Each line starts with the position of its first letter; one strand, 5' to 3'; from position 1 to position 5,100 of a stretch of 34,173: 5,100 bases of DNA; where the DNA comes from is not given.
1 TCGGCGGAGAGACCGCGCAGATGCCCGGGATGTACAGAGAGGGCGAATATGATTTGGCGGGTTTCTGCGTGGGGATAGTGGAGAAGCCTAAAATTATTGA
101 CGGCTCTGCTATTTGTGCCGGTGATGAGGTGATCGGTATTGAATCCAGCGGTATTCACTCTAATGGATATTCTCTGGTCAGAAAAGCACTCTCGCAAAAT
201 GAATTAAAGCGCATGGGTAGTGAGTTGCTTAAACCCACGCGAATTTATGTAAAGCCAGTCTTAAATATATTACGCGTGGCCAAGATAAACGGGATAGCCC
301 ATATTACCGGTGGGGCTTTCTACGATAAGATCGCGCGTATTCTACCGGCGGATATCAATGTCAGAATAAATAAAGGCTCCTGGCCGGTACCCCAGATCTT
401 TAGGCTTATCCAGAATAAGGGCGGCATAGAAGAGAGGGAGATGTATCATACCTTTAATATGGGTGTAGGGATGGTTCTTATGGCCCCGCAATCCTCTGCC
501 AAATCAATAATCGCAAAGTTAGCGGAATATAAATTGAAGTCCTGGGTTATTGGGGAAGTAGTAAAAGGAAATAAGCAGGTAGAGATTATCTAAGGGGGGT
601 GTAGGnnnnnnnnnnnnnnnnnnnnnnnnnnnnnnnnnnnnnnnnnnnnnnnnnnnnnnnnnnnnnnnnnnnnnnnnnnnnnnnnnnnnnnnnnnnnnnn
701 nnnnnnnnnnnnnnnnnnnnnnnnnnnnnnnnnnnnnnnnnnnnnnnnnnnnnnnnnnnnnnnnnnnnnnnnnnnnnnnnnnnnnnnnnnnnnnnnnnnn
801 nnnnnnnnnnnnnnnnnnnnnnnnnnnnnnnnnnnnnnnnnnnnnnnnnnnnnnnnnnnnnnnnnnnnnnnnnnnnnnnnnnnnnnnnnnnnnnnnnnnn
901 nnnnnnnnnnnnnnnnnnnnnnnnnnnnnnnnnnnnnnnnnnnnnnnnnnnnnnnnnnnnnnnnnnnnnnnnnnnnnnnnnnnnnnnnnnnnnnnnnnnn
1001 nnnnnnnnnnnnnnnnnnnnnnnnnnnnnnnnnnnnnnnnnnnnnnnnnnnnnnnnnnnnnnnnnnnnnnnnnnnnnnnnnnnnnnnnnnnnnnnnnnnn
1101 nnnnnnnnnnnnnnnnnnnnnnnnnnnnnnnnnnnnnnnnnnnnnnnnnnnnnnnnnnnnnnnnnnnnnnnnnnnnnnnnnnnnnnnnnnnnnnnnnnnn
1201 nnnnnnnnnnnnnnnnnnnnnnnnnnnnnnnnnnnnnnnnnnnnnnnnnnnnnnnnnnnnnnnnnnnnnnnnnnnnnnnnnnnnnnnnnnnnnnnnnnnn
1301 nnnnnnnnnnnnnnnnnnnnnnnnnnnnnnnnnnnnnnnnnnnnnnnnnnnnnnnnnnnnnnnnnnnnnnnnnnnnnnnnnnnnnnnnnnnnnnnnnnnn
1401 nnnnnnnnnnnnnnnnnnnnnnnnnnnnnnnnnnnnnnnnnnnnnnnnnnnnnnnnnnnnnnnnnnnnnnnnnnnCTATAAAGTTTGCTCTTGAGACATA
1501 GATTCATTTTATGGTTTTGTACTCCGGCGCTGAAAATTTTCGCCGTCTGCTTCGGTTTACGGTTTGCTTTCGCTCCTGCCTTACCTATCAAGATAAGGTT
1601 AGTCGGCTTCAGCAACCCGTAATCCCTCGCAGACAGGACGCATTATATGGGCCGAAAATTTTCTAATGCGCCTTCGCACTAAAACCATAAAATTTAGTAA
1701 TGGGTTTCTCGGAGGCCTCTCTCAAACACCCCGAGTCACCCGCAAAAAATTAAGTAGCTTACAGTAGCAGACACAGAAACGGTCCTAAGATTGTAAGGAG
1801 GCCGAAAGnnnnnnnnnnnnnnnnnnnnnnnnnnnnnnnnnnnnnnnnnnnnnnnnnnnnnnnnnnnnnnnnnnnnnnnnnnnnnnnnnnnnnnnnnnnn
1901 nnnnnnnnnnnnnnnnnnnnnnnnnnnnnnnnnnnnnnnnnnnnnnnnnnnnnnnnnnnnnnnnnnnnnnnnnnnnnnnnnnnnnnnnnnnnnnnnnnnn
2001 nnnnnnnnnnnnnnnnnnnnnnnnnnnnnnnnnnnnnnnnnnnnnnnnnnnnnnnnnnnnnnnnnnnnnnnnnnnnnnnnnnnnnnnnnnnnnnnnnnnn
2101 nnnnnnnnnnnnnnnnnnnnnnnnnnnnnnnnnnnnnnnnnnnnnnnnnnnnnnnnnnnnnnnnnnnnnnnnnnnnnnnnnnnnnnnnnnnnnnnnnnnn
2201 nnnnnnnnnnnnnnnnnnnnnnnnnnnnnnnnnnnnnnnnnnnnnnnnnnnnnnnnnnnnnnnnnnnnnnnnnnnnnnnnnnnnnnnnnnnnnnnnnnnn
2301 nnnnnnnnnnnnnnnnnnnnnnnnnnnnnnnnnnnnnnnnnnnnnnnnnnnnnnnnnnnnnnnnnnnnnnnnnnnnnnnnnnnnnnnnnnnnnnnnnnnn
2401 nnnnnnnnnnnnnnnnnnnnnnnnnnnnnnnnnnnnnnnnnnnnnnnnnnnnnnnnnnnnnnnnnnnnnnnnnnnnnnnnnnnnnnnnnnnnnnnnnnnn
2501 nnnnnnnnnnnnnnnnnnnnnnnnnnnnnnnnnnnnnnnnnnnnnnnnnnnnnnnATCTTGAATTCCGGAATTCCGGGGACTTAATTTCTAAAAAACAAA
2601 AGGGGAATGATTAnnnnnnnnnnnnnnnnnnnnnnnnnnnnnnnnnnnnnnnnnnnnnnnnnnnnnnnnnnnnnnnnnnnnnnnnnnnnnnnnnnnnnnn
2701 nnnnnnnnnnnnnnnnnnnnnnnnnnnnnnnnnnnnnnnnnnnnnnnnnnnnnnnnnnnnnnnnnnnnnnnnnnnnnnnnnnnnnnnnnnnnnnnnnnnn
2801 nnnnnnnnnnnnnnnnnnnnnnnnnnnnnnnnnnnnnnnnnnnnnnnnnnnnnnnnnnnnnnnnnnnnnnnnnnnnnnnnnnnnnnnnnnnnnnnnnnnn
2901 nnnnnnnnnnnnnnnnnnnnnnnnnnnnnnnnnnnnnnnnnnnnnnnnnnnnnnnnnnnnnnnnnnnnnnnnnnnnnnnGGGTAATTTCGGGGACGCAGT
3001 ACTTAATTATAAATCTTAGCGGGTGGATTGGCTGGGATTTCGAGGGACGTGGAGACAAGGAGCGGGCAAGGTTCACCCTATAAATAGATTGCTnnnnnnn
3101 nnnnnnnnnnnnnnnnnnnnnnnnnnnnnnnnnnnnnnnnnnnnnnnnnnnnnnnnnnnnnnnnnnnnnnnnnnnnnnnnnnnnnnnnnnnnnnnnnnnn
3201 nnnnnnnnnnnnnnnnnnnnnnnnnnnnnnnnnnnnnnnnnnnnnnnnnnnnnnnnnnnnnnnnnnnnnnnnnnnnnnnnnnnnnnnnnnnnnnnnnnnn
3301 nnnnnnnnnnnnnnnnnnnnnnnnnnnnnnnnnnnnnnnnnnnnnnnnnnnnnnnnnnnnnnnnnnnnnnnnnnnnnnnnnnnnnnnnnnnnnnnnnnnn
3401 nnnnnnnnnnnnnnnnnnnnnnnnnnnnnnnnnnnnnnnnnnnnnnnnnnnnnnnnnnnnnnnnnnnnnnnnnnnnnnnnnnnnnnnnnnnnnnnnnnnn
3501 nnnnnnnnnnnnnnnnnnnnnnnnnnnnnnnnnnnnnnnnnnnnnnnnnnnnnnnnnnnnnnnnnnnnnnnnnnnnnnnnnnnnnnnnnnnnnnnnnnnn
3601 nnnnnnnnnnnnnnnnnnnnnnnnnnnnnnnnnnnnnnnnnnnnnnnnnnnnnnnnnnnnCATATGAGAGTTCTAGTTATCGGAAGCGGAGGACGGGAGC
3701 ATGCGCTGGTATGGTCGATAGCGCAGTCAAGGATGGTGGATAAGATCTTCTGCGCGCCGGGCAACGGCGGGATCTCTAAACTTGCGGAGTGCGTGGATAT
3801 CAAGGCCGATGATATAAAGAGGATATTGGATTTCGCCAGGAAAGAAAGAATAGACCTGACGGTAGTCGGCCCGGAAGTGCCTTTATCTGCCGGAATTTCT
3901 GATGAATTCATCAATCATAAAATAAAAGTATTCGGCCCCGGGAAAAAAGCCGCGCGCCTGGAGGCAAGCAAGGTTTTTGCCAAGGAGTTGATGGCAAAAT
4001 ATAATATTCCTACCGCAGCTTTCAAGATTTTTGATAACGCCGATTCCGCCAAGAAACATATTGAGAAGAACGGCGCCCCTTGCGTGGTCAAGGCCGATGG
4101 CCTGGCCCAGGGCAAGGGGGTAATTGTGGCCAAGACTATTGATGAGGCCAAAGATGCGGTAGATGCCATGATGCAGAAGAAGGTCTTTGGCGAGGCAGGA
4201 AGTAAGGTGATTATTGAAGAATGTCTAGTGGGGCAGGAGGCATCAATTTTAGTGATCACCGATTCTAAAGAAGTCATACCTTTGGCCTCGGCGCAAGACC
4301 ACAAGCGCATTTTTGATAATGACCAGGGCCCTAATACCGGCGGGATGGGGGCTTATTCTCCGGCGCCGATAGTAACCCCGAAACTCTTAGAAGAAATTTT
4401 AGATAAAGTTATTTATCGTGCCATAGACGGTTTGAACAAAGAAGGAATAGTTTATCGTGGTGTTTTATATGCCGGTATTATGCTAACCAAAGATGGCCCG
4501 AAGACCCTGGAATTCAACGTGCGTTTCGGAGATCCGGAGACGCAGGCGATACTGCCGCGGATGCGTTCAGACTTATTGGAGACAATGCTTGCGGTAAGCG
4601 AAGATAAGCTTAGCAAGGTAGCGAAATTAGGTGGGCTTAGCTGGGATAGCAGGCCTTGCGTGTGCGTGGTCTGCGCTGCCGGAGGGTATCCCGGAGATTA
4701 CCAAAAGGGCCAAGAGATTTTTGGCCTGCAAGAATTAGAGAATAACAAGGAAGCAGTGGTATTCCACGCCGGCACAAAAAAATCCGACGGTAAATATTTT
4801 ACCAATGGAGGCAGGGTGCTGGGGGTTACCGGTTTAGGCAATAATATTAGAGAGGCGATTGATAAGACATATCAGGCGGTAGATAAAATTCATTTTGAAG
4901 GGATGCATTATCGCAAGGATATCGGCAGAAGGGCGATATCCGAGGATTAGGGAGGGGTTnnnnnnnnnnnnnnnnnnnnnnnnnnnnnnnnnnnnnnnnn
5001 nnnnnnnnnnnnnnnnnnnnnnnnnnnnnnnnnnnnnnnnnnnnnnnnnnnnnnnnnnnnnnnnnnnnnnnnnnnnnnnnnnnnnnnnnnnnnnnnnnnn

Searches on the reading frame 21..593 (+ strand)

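Call 9: search_protein_families(library=pfam, proteins=[window:21-593:+], max_evalue=0.0001)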
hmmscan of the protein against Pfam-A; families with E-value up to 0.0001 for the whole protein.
window:21-593:+ (190 aa): 1 family
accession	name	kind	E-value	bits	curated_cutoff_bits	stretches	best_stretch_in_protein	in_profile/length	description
PF02769.27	AIRS_C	-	8.1e-33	114.2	23.1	1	33-186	2-151/156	AIR synthase related protein, C-terminal domain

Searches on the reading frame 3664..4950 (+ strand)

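Call 9: search_protein_families(library=pfam, proteins=[window:3664-4950:+], max_evalue=0.0001)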
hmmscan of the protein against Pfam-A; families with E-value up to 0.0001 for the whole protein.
window:3664-4950:+ (428 aa): 9 families
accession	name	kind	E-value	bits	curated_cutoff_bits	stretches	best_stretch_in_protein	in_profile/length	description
PF01071.24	GARS_A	-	1.6e-81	273.2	27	1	101-293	1-194/194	Phosphoribosylglycinamide synthetase, ATP-grasp (A) domain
PF02844.21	GARS_N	-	2.3e-40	137.8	29.5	1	1-100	1-100/100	Phosphoribosylglycinamide synthetase, N domain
PF02843.22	GARS_C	-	2.2e-36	124.5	34.8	1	332-423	1-92/92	Phosphoribosylglycinamide synthetase, C domain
PF02222.28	ATP-grasp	-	4.4e-08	33.4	27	1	109-203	2-92/179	ATP-grasp domain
PF08442.15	ATP-grasp_2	-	1.3e-07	31.9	29.5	1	106-201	7-115/202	ATP-grasp domain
PF08443.16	RimK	-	1.1e-06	28.8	21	1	103-172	4-74/188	RimK-like ATP-grasp domain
PF07478.18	Dala_Dala_lig_C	-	6e-06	26.3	24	1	109-223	1-117/204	D-ala D-ala ligase C-terminus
PF02786.22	CPSase_L_D2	-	1.8e-05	24.8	19.8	1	103-203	2-105/211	Carbamoyl-phosphate synthase L chain, ATP binding domain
PF02655.19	ATP-grasp_3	-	8.3e-05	23.2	23.2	0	106-288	8-157/160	ATP-grasp domain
